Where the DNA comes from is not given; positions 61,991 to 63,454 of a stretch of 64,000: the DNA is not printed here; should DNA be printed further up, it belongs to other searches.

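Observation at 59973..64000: Seven-gene cluster of prepilin-like proteins with no recognisable globular families: candidate uncharacterised archaeal type IV filament locus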

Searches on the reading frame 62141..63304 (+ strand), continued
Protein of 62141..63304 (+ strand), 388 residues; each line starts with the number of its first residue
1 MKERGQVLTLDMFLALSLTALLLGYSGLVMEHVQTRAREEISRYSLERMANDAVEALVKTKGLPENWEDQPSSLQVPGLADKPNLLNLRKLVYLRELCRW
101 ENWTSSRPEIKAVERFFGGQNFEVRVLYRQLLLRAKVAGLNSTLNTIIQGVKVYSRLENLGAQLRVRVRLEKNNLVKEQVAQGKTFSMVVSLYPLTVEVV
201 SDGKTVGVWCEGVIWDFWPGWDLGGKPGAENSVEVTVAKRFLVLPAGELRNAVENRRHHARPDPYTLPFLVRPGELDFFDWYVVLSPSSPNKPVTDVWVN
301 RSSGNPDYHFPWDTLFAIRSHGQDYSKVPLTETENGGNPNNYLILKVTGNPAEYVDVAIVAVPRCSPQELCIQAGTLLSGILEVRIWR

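Call 71: find_homologous_proteins(query=L079:6698-7780:+, max_evalue=1e-30)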
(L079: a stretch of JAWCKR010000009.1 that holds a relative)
Query L079:6698-7780:+ (361 aa): 118 proteins with E <= 1e-30 among 8000 candidates.
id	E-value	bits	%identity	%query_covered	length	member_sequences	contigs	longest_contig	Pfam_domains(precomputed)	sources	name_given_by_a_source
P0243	1.9e-225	765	100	100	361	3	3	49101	PF00482.29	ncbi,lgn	ncbi:MAG: type II secretion system F family protein [Candidatus Hadarchaeales archaeon]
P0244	1.1e-198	677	89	100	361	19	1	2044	PF00482.29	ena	-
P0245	6.6e-195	665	87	100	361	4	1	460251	PF00482.29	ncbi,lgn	ncbi:MAG: type II secretion system F family protein [Candidatus Hadarchaeales archaeon]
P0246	2.9e-159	548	75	99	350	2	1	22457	PF00482.29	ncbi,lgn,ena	-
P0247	4.7e-126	439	70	80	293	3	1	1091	PF00482.29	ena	-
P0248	6.9e-124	431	59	98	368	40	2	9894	PF20990.3,PF00482.29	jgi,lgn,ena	-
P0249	2.4e-123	430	58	99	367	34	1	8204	PF00482.29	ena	-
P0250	2.1e-122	427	58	99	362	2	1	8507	PF00482.29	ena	-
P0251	3.0e-122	426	57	99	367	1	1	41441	PF00482.29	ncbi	ncbi:MAG: type II secretion system F family protein [Candidatus Hadarchaeaceae archaeon]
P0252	4.3e-121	422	57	100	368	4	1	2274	PF00482.29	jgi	-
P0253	1.5e-120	421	54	99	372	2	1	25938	PF20990.3,PF00482.29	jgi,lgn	-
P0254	1.8e-120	420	57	99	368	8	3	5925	PF20990.3,PF00482.29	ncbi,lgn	-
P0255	6.3e-120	418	57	100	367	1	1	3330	PF20990.3,PF00482.29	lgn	-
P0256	6.5e-120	418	54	99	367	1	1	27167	PF00482.29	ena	-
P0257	2.0e-119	417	55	98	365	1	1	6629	PF00482.29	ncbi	-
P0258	1.5e-118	414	58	95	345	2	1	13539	PF00482.29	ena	-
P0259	3.7e-118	413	57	100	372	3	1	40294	PF00482.29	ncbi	-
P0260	4.5e-118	412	57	99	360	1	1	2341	PF20990.3,PF00482.29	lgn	-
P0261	1.5e-117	411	58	96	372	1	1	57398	PF00482.29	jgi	jgi:flagellar protein FlaJ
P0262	4.8e-117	409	55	99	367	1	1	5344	PF20990.3,PF00482.29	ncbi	-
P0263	5.0e-117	409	55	99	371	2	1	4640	PF00482.29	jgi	-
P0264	6.3e-117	409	55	100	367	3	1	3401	PF00482.29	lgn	-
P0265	9.0e-117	408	57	96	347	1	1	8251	PF20990.3,PF00482.29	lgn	-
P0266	4.1e-116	406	56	96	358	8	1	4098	PF00482.29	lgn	-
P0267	9.9e-116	405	58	95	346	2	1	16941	PF20990.3,PF00482.29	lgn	-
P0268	1.3e-115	404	53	99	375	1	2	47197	PF00482.29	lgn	-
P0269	1.4e-115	404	56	100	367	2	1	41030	PF00482.29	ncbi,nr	ncbi:MAG: type II secretion system F family protein [Candidatus Hodarchaeaceae archaeon]|nr:type II 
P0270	1.4e-115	404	58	95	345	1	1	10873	PF00482.29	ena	-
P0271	1.8e-115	404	54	99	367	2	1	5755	PF00482.29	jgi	-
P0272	2.4e-115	403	53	100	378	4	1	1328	PF00482.29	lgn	-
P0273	1.1e-114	401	55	98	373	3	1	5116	PF00482.29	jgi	jgi:flagellar protein FlaJ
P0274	1.7e-114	401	56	97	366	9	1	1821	PF00482.29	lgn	-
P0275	2.7e-114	400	55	95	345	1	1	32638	PF20990.3,PF00482.29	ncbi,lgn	-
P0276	3.0e-114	400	60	90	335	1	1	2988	PF00482.29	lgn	-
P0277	3.1e-114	400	53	100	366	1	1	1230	PF20990.3,PF00482.29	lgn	-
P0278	4.9e-114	399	52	100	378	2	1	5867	PF00482.29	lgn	-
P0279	6.2e-114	399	53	99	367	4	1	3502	PF00482.29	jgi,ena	-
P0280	8.2e-114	398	53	98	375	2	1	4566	PF00482.29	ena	-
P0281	1.2e-113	398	55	93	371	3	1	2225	PF00482.29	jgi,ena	-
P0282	2.1e-113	397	55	97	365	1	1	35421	PF00482.29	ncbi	ncbi:MAG: type II secretion system F family protein [Candidatus Hadarchaeota archaeon]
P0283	2.6e-113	397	54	100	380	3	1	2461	PF00482.29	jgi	-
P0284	2.9e-113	397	51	100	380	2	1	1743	PF00482.29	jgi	jgi:flagellar protein FlaJ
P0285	1.1e-112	395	52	100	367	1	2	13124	PF00482.29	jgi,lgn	jgi:flagellar protein FlaJ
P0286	1.3e-112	394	53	99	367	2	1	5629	PF00482.29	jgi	jgi:flagellar protein FlaJ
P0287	2.2e-112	394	55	98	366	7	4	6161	PF00482.29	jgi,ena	-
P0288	2.9e-112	393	53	100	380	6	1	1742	PF00482.29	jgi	-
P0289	3.3e-112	393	53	99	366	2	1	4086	PF00482.29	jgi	jgi:flagellar protein FlaJ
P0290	4.0e-112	393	52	98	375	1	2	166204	PF00482.29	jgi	jgi:flagellar protein FlaJ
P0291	9.6e-112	392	52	100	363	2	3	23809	PF00482.29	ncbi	ncbi:MAG: type II secretion system F family protein [Candidatus Hadarchaeales archaeon]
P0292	1.0e-111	391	55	98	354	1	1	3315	PF00482.29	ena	-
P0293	1.3e-111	391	54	97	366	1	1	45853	PF00482.29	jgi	jgi:flagellar protein FlaJ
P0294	1.7e-111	391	54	98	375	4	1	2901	PF00482.29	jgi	-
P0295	1.9e-111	391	54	96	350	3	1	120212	PF00482.29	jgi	-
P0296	2.0e-111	390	53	98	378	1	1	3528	PF00482.29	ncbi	-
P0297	4.1e-111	389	53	100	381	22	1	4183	PF00482.29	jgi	jgi:flagellar protein FlaJ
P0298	6.6e-111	389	53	98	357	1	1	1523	PF00482.29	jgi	jgi:flagellar protein FlaJ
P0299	2.9e-110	387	47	97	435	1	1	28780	PF00482.29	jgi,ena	-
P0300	1.1e-109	385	53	100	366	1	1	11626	PF00482.29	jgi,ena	-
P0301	1.2e-109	385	56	89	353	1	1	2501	PF00482.29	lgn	-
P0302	3.2e-109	383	53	97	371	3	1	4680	PF00482.29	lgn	-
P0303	3.3e-109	383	60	82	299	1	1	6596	PF00482.29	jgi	-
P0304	5.4e-109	382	50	99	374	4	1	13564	PF00482.29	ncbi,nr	ncbi:MAG: type II secretion system F family protein [Candidatus Hadarchaeota archaeon]|nr:type II se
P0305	5.8e-109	382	51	100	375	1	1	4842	PF00482.29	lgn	-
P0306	8.5e-109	382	52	100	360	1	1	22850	PF00482.29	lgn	-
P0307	9.5e-109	382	53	99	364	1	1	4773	PF00482.29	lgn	-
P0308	1.0e-108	382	53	99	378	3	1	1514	PF00482.29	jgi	jgi:flagellar protein FlaJ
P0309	1.6e-108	381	54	96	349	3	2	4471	PF00482.29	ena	-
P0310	2.9e-108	380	60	84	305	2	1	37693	PF00482.29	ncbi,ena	-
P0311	5.6e-108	379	54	95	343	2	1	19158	PF00482.29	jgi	-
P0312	7.8e-108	379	52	100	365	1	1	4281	PF00482.29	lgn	-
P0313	9.5e-108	378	53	96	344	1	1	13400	PF00482.29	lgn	-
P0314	4.4e-107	376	51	97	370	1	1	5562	PF00482.29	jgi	-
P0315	1.2e-106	375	52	96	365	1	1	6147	PF00482.29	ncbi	-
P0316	4.1e-106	373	51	99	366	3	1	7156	PF00482.29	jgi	jgi:flagellar protein FlaJ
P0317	5.7e-106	373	48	99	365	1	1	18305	PF00482.29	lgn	-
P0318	8.9e-106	372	52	96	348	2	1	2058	PF00482.29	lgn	-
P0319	3.7e-104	367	49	98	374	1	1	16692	PF00482.29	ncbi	-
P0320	6.9e-103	362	49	97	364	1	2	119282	PF00482.29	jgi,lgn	-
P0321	1.7e-100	355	47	99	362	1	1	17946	PF00482.29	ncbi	ncbi:MAG: type II secretion system F family protein [Methanobacteriota archaeon]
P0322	4.3e-100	353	59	78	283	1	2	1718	PF00482.29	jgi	-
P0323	6.7e-100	353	51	90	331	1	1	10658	PF00482.29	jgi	jgi:flagellar protein FlaJ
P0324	1.8e-99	351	56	83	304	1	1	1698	PF00482.29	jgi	jgi:flagellar protein FlaJ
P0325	2.7e-99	351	48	99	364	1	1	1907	PF00482.29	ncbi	-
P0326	1.6e-98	348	48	99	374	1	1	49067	PF00482.29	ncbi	-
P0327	4.7e-98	347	48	99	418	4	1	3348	PF00482.29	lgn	-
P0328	1.7e-96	341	55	79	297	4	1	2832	PF00482.29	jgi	jgi:flagellar protein FlaJ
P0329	2.5e-96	341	46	98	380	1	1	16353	PF00482.29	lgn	-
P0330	4.3e-96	340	48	98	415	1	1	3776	PF00482.29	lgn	-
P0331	1.0e-95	339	48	99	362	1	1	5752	PF00482.29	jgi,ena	-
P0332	2.3e-95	338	48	98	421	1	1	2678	PF00482.29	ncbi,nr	ncbi:MAG: type II secretion system F family protein [Hadesarchaea archaeon]|nr:type II secretion sys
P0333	4.7e-95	337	49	90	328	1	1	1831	PF00482.29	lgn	-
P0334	2.6e-94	334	52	78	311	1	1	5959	PF00482.29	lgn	-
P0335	2.4e-93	331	45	98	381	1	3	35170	PF00482.29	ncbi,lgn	-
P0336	2.6e-93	331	46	98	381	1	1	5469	PF00482.29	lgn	-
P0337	2.7e-93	331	46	98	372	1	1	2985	PF00482.29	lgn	-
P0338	7.2e-93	330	53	78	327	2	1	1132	PF00482.29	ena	-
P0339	1.6e-92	328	45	98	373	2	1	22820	PF00482.29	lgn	-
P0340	8.7e-91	323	62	69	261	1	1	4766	PF00482.29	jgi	-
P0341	1.8e-89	318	47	97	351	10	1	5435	PF00482.29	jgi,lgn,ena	jgi:flagellar protein FlaJ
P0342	3.2e-89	318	52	77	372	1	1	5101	PF00482.29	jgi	jgi:pilus assembly protein TadC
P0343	3.2e-86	308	47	99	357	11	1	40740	PF00482.29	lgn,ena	-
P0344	9.2e-86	306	44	100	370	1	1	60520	PF00482.29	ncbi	-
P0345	5.6e-85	304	52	81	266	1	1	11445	PF00482.29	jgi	-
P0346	1.9e-82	295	56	67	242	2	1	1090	PF00482.29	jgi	-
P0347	1.8e-76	276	53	71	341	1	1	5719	PF00482.29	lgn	-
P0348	2.1e-76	275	61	58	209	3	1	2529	PF00482.29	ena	-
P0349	3.5e-74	268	56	64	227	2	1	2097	PF00482.29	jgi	jgi:flagellar protein FlaJ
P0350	1.7e-73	266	62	55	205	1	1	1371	PF00482.29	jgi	jgi:flagellar protein FlaJ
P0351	9.5e-73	263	51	71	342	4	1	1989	PF00482.29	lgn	-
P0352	1.8e-72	262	56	63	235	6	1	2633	PF00482.29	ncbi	ncbi:MAG: type II secretion system F family protein, partial [Candidatus Hadarchaeum sp.]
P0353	3.2e-72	262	61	55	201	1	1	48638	PF00482.29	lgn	-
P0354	2.9e-63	232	39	88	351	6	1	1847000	PF00482.29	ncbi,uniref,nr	ncbi:type II secretion system F family protein [Thermococcus peptonophilus]|uniref:type II secretion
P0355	4.3e-59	219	37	98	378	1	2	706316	PF00482.29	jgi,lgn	jgi:flagellar protein FlaJ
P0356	2.6e-58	216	38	79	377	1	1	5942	PF00482.29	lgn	-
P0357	3.1e-58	216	40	85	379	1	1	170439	PF00482.29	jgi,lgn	jgi:flagellar protein FlaJ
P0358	6.9e-57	211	40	79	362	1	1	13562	PF00482.29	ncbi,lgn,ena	-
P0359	3.3e-52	196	37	100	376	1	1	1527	PF00482.29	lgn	-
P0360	5.8e-38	149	30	88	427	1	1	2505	PF00482.29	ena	-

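Call 72: find_encoding_contigs(protein=P0245, flank=10000, max_places=4)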
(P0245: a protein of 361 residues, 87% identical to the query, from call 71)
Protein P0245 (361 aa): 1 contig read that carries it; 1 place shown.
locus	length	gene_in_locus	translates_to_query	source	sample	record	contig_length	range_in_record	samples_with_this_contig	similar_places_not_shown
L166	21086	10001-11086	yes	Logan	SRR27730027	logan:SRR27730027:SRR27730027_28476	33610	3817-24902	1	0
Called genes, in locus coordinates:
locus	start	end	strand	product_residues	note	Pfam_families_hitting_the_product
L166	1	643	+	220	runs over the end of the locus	PF00352:TBP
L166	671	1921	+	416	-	PF00275:EPSP_synthase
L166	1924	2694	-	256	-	PF01478:Peptidase_A24, PF06819:Arc_PepC (faint)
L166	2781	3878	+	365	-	PF04415:DUF515 (faint)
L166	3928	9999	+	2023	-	PF00437:T2SSE, PF14890:Intein_splicing, PF05204:Hom_end (faint), PF14528:LAGLIDADG_3, PF14528:LAGLIDADG_3, PF00437:T2SSE, PF14890:Intein_splicing, PF14528:LAGLIDADG_3, +2 more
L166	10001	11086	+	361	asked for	PF00482:T2SSF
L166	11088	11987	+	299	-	PF00482:T2SSF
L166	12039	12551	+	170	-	PF01025:GrpE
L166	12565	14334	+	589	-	PF00012:HSP70, PF06723:MreB_Mbl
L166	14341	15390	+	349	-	PF00226:DnaJ, PF01556:DnaJ_C, PF00684:DnaJ_CXXCXGXG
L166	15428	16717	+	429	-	PF00275:EPSP_synthase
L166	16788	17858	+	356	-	PF01264:Chorismate_synt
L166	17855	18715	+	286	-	PF22700:MVD-like_N (weak), PF00288:GHMP_kinases_N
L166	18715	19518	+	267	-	PF01817:CM_2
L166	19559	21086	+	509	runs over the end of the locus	PF01568:Molydop_binding (faint), PF02885:Glycos_trans_3N, PF00591:Glycos_transf_3, PF07831:PYNP_C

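Call 73: list_cluster_members(proteins=[P0245, P0045, P0001])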
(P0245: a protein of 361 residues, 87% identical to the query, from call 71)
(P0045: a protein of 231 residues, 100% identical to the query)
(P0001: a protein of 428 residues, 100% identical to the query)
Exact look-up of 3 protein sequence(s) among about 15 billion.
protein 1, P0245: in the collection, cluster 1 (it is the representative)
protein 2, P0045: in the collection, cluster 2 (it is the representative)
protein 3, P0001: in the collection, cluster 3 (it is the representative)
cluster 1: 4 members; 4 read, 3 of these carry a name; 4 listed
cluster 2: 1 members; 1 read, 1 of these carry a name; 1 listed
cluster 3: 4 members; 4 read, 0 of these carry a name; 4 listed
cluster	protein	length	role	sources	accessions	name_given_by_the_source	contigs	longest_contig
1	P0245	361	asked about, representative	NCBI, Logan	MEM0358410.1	MAG: type II secretion system F family protein [Candidatus Hadarchaeales archaeon]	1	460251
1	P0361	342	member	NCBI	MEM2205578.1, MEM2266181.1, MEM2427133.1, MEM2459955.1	MAG: type II secretion system F family protein [Candidatus Hadarchaeales archaeon]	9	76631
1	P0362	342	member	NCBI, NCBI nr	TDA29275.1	MAG: type II secretion system F family protein [Hadesarchaea archaeon]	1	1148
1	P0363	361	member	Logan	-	-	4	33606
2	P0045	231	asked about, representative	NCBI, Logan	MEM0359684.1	MAG: DUF2101 family protein [Candidatus Hadarchaeales archaeon]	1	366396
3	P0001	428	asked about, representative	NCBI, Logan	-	-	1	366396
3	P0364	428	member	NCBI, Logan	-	-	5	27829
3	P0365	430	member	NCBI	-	-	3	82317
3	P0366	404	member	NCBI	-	-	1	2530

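Call 76: search_solved_structures(query=A4, max_evalue=1)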
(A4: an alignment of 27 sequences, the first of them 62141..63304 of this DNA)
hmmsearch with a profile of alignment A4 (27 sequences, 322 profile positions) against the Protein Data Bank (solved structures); distinct sequences matched with E-value up to 1: 2.
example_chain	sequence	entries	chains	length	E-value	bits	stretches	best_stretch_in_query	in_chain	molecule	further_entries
3kf8_A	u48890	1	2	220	0.2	14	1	145-249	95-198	Protein stn1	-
9fwe_A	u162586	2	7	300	0.52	12.7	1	154-262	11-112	N-VelcroVax HBcAg with SUMO-Affimer inserted at N-terminus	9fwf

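Call 79: predict_structure(alignment_id=A4)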
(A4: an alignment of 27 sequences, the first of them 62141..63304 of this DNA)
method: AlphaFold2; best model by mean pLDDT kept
length: 388 residues; sequences in the alignment: 27
mean_pLDDT: 88.9   pTM: 0.79
mean pLDDT of the five models: 88.9, 88.2, 87.5, 86.4, 86.2
residues with pLDDT >= 90: 255; 70-90: 107; 50-70: 21; < 50: 5
segments of 3 or more residues with pLDDT < 50: 1-4
pLDDT, mean of each block of 10 residues (from residue 1): 53 82 77 76 88 97 96 96 95 94 94 96 94 94 92 96 95 96 96 95 96 92 82 93 94 88 88 86 94 92 91 87 59 65 92 94 87 91 96
secondary structure, 60 per line:
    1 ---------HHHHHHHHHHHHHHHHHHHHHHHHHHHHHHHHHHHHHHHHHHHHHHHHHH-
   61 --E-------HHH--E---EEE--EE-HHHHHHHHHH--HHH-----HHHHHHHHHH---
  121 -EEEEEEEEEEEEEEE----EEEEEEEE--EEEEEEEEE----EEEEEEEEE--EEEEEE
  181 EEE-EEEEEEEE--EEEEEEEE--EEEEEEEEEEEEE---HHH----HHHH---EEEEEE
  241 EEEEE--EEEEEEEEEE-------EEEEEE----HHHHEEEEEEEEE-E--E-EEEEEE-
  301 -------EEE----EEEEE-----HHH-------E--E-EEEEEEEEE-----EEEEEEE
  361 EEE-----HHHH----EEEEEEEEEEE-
elements in order: H10-59 E80-82 H88-97 H108-117 E122-136 E141-148 E151-159 E164-172 E175-183 E185-192 E195-202 E205-217 H228-231 E235-245 E248-257 E265-270 H275-278 E279-287 E294-299 E308-310 E315-319 E340-348 E354-363 H369-372 E377-387

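Call 82: fold_search(model_id=the predicted structure, library=pdb)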
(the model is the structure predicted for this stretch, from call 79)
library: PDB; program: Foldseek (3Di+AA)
matches with E <= 10: 1410; with E <= 0.001: 1
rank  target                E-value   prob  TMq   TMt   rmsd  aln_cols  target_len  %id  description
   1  4aw7_A                9.4e-04  0.84  0.19  0.14  13.7       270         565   11  BpGH86A: A beta-porphyranase of glycoside hydrolase family 86 from the human gut bacterium Bacteroides plebeius (released 2012-07-25)
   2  1jju_A                2.3e-03  0.77  0.13  0.11  16.9       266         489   10  Structure of a Quinohemoprotein Amine Dehydrogenase with a Unique Redox Cofactor and Highly Unusual Crosslinking (released 2001-12-12)
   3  7ypf_A                6.0e-03  0.08  0.09  0.10  20.7       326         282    8  Crystal structure of AsfvPCNA in space group of P1 (released 2023-08-02)
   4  1pnf_A                6.7e-03  0.20  0.14  0.16  20.5       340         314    9  PNGASE F COMPLEX WITH DI-N-ACETYLCHITOBIOSE (released 1996-03-08)
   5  8ite                  6.7e-03  0.08  0.09  0.11  20.1       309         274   10  Crystal structure of pE301R from African swine fever virus (released 2023-09-13)
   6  2df7_O                7.9e-03  0.09  0.10  0.10  22.2       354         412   11  Crystal structure of infectious bursal disease virus VP2 subviral particle (released 2006-06-27)
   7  2df7_G                8.8e-03  0.16  0.15  0.14  21.0       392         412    9  Crystal structure of infectious bursal disease virus VP2 subviral particle (released 2006-06-27)
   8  7ype                  8.8e-03  0.07  0.08  0.10  20.7       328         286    8  Crystal structure of AsfvPCNA in space group of P63 (released 2023-07-26)
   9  4r4x                  9.4e-03  0.06  0.09  0.07  23.1       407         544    9  Structure of PNGF-II in C2 space group (released 2015-01-28)
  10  7vrn_B                9.9e-03  0.06  0.09  0.09  23.3       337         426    8  Structure of infectious bursal disease virus Gt strain (released 2022-03-30)
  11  7ulo_A                1.2e-02  0.09  0.09  0.14  23.3       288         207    8  Potato leafroll virus N-terminal readthrough domain (released 2022-11-02)
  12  2df7_F                1.4e-02  0.18  0.15  0.15  20.8       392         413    8  Crystal structure of infectious bursal disease virus VP2 subviral particle (released 2006-06-27)
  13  8i6g_A                1.5e-02  0.08  0.09  0.12  20.5       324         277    9  Crystal structure of the African swine fever virus DNA sliding clamp (native form) (released 2023-06-07)
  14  8r5z_A                1.5e-02  0.51  0.16  0.26  12.4       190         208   10  Structure of coxsackievirus B5 capsid (mutant CVB5F.cas.genogroupB) - E particle (released 2024-03-27)
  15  2df7_A                1.8e-02  0.08  0.10  0.10  22.6       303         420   10  Crystal structure of infectious bursal disease virus VP2 subviral particle (released 2006-06-27)
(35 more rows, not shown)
